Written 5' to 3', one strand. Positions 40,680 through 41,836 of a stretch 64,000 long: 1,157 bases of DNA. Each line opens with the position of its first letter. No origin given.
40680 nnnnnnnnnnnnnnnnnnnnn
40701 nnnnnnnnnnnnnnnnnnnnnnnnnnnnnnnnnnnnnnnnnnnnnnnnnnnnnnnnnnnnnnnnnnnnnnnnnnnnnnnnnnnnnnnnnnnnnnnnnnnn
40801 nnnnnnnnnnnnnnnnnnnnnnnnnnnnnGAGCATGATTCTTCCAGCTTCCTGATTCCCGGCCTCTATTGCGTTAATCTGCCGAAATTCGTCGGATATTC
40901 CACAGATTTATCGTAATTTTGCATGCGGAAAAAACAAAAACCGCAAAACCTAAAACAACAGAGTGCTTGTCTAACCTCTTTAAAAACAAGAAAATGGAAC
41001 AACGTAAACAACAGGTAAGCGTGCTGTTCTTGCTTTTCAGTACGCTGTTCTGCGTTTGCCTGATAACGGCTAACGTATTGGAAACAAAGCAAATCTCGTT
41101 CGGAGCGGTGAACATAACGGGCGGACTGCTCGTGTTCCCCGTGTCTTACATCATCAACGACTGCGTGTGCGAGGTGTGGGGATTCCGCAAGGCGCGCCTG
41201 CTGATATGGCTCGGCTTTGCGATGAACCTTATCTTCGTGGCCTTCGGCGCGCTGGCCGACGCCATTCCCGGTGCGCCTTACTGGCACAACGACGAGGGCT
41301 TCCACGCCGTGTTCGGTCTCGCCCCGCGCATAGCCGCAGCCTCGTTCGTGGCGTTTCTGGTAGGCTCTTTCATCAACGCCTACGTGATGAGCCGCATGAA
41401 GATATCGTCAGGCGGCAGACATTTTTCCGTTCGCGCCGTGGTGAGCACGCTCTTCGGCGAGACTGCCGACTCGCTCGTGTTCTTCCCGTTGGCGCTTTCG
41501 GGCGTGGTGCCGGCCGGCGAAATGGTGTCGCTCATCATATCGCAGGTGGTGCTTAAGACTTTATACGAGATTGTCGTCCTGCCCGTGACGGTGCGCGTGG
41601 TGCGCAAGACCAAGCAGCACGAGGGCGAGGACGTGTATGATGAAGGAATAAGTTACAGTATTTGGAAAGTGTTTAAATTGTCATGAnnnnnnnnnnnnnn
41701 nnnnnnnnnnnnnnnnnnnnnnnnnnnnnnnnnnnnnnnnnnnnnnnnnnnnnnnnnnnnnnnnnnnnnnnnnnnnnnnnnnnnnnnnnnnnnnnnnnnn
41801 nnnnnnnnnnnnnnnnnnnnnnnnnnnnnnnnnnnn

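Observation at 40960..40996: Candidate preQ1-I riboswitch fused to the translation start of yhhQ-queF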

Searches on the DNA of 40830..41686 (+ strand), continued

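Call 56: search_with_rna_model(model_id=R1, sources=[L081, L082, L083, L084, L085, L086, L087, L088, L089, L090, L091, L092, L093, L094, L095, L096, L097, L098, L099, L100, L101, L102, L103, L104, L105, L106, L107, L108, L109, L110, L111, L112, L113, L114, L115, L116, L117, L118, L119, L120, L121, L122, L123, L124, L125, L126, L127, L128, L129, L130, L131, L132, L133, L134, L135, L136, L137, L138, L139, L140, L141, L142, L143, L144, L145, L146, L147, L148, L149, L150, L151, L152, L153, L154, L155, L156, L157, L158, L159, L160, L161, L162, L163, L164, L165, L166, L167, L168, L169, L170, L171, L172, L173, L174, L175, L176, L177, L178, L179, L180], max_evalue=1)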
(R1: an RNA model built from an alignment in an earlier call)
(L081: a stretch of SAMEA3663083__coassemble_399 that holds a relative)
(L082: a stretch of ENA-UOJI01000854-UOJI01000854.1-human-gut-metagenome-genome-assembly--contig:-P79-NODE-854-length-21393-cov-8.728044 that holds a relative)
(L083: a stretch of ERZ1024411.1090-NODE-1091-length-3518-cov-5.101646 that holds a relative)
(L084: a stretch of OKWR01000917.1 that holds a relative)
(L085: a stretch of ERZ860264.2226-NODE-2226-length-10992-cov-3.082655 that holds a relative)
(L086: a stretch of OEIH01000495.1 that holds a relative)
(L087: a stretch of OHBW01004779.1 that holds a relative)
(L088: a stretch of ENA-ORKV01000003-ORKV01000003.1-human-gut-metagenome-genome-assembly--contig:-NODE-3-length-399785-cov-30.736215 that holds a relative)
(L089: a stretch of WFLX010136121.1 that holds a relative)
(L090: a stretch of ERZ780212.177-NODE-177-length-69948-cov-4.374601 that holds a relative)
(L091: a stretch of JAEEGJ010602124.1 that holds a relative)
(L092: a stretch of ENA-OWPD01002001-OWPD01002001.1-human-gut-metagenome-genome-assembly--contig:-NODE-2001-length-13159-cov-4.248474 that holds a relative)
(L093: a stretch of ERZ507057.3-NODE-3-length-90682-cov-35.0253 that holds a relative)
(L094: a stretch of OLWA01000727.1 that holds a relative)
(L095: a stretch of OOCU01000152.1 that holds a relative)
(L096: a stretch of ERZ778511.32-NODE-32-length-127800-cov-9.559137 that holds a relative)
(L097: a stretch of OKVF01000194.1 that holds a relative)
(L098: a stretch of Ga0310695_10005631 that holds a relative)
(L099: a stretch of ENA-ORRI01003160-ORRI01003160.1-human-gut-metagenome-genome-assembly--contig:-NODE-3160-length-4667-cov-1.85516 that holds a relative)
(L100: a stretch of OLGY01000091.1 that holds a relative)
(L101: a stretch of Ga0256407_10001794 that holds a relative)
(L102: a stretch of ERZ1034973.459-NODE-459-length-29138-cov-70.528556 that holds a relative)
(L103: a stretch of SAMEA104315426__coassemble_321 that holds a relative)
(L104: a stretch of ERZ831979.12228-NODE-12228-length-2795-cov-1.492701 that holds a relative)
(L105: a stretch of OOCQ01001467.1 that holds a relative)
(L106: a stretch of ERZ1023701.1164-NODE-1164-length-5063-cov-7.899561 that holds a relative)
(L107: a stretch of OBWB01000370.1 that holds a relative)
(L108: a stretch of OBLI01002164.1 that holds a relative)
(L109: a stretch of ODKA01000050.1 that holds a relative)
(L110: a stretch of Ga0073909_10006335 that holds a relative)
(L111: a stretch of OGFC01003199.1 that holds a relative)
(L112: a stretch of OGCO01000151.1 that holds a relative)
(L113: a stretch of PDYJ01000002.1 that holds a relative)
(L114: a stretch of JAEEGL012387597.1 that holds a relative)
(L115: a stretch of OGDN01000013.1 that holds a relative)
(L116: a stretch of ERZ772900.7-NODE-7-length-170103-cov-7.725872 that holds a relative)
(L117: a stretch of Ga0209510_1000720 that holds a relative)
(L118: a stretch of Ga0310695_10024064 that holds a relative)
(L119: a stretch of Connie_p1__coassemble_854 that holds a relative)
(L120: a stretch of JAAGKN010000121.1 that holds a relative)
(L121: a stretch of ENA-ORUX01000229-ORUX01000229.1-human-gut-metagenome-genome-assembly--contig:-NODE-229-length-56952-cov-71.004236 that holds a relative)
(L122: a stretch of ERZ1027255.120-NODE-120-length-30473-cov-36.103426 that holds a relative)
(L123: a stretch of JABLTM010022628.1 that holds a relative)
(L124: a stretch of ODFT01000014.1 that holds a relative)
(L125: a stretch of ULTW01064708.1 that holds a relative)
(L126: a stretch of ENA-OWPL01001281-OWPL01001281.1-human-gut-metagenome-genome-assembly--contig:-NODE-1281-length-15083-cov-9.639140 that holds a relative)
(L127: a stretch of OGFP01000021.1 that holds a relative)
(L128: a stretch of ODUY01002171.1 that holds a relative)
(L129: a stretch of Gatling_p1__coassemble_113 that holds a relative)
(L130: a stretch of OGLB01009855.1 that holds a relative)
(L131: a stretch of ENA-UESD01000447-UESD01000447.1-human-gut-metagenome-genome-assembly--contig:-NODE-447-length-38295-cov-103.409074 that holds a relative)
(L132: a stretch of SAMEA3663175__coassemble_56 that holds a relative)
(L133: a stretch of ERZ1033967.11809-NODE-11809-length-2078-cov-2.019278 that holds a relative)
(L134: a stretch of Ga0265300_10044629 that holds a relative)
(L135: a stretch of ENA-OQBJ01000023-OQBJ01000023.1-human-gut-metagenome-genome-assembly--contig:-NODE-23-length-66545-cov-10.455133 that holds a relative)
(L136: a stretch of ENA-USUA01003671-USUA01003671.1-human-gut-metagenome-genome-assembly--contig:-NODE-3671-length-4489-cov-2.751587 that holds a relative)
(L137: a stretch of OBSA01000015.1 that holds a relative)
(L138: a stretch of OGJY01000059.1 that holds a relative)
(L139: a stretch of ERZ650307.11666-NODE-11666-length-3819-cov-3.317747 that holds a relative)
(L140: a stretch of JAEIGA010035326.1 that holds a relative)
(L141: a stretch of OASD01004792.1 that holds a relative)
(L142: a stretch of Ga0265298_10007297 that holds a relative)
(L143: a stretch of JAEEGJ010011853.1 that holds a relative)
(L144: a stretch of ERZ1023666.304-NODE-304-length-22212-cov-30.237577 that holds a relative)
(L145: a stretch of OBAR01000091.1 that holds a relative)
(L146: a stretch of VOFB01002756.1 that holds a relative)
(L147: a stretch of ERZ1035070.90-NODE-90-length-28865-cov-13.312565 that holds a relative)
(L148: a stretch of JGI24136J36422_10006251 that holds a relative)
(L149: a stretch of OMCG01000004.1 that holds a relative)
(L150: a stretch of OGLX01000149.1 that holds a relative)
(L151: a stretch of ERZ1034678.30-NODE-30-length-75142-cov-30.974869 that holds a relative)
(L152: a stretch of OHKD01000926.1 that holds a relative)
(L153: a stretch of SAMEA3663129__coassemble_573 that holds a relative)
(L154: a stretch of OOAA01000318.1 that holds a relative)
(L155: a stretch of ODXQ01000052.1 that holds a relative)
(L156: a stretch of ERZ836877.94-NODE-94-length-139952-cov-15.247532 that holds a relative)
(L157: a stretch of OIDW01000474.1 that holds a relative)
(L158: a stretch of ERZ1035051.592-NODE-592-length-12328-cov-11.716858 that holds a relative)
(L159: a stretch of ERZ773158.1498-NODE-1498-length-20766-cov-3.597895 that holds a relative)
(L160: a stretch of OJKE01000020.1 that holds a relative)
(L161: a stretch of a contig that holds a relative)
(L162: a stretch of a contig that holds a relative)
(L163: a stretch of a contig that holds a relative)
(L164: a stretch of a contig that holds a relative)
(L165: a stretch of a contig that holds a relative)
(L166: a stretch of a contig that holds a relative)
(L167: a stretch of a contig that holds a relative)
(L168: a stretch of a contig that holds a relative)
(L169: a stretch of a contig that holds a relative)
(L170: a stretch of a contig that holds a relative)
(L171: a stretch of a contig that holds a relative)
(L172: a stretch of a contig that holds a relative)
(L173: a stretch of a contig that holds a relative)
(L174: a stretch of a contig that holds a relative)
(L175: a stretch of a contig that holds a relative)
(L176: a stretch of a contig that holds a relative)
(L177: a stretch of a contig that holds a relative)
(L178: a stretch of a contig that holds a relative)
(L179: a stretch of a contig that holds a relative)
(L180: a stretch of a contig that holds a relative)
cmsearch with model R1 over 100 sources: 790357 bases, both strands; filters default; matches with E-value up to 1: 101.
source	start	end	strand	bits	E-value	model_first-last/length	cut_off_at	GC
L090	8346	8386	-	65.8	7.1e-17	1-41/41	no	0.32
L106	3650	3690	+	63.6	3.5e-16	1-41/41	no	0.34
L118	5444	5484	-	63.4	3.9e-16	1-41/41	no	0.34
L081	3749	3790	-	62.2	9.2e-16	1-41/41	no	0.31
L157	3702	3742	-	62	1e-15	1-41/41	no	0.34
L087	2384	2424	+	60.9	2.3e-15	1-41/41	no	0.34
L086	3402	3443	-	60.3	3.4e-15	1-41/41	no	0.31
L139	3665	3705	+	60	4.4e-15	1-41/41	no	0.37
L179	1208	1249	+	59.5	6.1e-15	1-41/41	no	0.36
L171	1048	1088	-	59.5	6.1e-15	1-41/41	no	0.27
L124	3563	3604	+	59.4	6.5e-15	1-41/41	no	0.29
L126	4748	4788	+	58.7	1.1e-14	1-41/41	no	0.27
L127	2904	2944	-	58.7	1.1e-14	1-41/41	no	0.27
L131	3519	3559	-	58.7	1.1e-14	1-41/41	no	0.27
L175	145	185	-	58.7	1.1e-14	1-41/41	no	0.27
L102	3300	3340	+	58.5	1.2e-14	1-41/41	no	0.37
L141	930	970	+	58.5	1.2e-14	1-41/41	no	0.37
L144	3827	3867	+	58.5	1.2e-14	1-41/41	no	0.37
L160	894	934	-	58.5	1.2e-14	1-41/41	no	0.37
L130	726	766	+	58.3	1.5e-14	1-41/41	no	0.29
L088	3296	3336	+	57.8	2.1e-14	1-41/41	no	0.39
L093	4619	4659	-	57.8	2.1e-14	1-41/41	no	0.39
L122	6017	6057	-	57.8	2.1e-14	1-41/41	no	0.39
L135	1681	1721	-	57.8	2.1e-14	1-41/41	no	0.39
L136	4447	4487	-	57.8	2.1e-14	1-41/41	no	0.39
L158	3127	3167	-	57.7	2.3e-14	1-41/41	no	0.37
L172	6007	6047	-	57.7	2.3e-14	1-41/41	no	0.37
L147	2157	2197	-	57.5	2.5e-14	1-41/41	no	0.39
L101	5525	5564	+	56.9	3.8e-14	1-41/41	no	0.32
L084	644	685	+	56.6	4.8e-14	1-41/41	no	0.36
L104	1233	1274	-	56.6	4.8e-14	1-41/41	no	0.36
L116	7179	7220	+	56.6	4.8e-14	1-41/41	no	0.36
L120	5624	5665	+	56.6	4.8e-14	1-41/41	no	0.36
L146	7195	7236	-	56.6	4.8e-14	1-41/41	no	0.36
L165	3915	3956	-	56.6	4.8e-14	1-41/41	no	0.36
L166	12254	12295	-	56.6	4.8e-14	1-41/41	no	0.36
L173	300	341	+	56.6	4.8e-14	1-41/41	no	0.36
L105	6154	6195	-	56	7.5e-14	1-41/41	no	0.38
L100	3573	3612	+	55.9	8e-14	1-41/41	no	0.32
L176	2652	2691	-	55.9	8e-14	1-41/41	no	0.32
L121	796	837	+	55.8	8.2e-14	1-41/41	no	0.36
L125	5488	5529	-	55.8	8.2e-14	1-41/41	no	0.36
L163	5406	5447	-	55.8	8.2e-14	1-41/41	no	0.36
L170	2419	2460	-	55.8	8.2e-14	1-41/41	no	0.36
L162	3949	3989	-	55.7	9.1e-14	1-41/41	no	0.34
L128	4957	4996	+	55.7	9.2e-14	1-41/41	no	0.4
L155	4924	4963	+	55.7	9.2e-14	1-41/41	no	0.4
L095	3007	3048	-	54.4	2.4e-13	1-41/41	no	0.36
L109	2886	2927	+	54.4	2.4e-13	1-41/41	no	0.36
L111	4777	4818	+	54.4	2.4e-13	1-41/41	no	0.36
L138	2630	2671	-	54.4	2.4e-13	1-41/41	no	0.36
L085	9509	9553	-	54.4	2.4e-13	1-41/41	no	0.38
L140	5964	6004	-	54.2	2.7e-13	1-41/41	no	0.41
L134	632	674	+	54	3e-13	1-41/41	no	0.37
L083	251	292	-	53.9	3.3e-13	1-41/41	no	0.43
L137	9290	9330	-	53.8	3.6e-13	1-41/41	no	0.32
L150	10097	10137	-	53.8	3.6e-13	1-41/41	no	0.32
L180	8003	8043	+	53.8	3.6e-13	1-41/41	no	0.32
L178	1596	1637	+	53.5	4.4e-13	1-41/41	no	0.33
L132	5448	5488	-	52.9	6.6e-13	1-41/41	no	0.46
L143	3233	3271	+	52.2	1.1e-12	1-41/41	no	0.38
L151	9354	9395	+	50.9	2.8e-12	1-41/41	no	0.38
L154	3954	3995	+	50.1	4.7e-12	1-41/41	no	0.4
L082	10732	10774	-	49.5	7.5e-12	1-41/41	no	0.42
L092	11522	11564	-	49.5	7.5e-12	1-41/41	no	0.42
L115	1702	1744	-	49.5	7.5e-12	1-41/41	no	0.42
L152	9221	9263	+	49.5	7.5e-12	1-41/41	no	0.42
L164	7850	7888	+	49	1.1e-11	1-41/41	no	0.33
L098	2980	3024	-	48.9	1.1e-11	1-41/41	no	0.33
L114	689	730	+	48.7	1.3e-11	1-41/41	no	0.36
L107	3786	3828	+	48.6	1.4e-11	1-41/41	no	0.44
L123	1170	1208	-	48.6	1.4e-11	1-41/41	no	0.41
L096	2458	2499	+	47.8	2.5e-11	1-41/41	no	0.38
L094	1097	1136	-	47.3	3.4e-11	1-41/41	no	0.43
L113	9546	9585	-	47.2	3.8e-11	1-41/41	no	0.38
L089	2311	2350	-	46.9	4.7e-11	1-41/41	no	0.43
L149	12854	12893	-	46.3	7.1e-11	1-41/41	no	0.43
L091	964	1008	+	45.6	1.1e-10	1-41/41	no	0.31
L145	4881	4921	-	45.6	1.2e-10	1-41/41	no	0.39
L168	163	203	-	45.6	1.2e-10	1-41/41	no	0.39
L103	5107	5146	-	45.5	1.2e-10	1-41/41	no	0.4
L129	975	1014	-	45.5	1.2e-10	1-41/41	no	0.43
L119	1947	1986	+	44.5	2.6e-10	1-41/41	no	0.43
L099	1643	1685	-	44.4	2.7e-10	1-41/41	no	0.47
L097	7092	7132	+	44.3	2.9e-10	1-41/41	no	0.34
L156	4031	4070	-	43.7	4.4e-10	1-41/41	no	0.45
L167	1584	1625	+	43.5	5.2e-10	1-41/41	no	0.38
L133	1475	1515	+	42.9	8e-10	1-41/41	no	0.44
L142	12349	12394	-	42.5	1e-09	1-41/41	no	0.3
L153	2523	2566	-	42.2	1.2e-09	1-41/41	no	0.3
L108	3448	3479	+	40.1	5.6e-09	5-36/41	no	0.38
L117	1827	1868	-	37.2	4.3e-08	1-41/41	no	0.43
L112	4689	4730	-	36.9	5.4e-08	1-41/41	no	0.36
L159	2485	2526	-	36.9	5.4e-08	1-41/41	no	0.36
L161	2334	2375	+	36.9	5.4e-08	1-41/41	no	0.36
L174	3588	3629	+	36.9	5.4e-08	1-41/41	no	0.36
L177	6708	6749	+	36.9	5.4e-08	1-41/41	no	0.36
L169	2888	2931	+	35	2e-07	1-41/41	no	0.41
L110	2391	2408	+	15.8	0.17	6-23/41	no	0.56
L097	2715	2745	-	14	0.58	1-41/41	no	0.23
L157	4539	4556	+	13.6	0.79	1-41/41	no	0.33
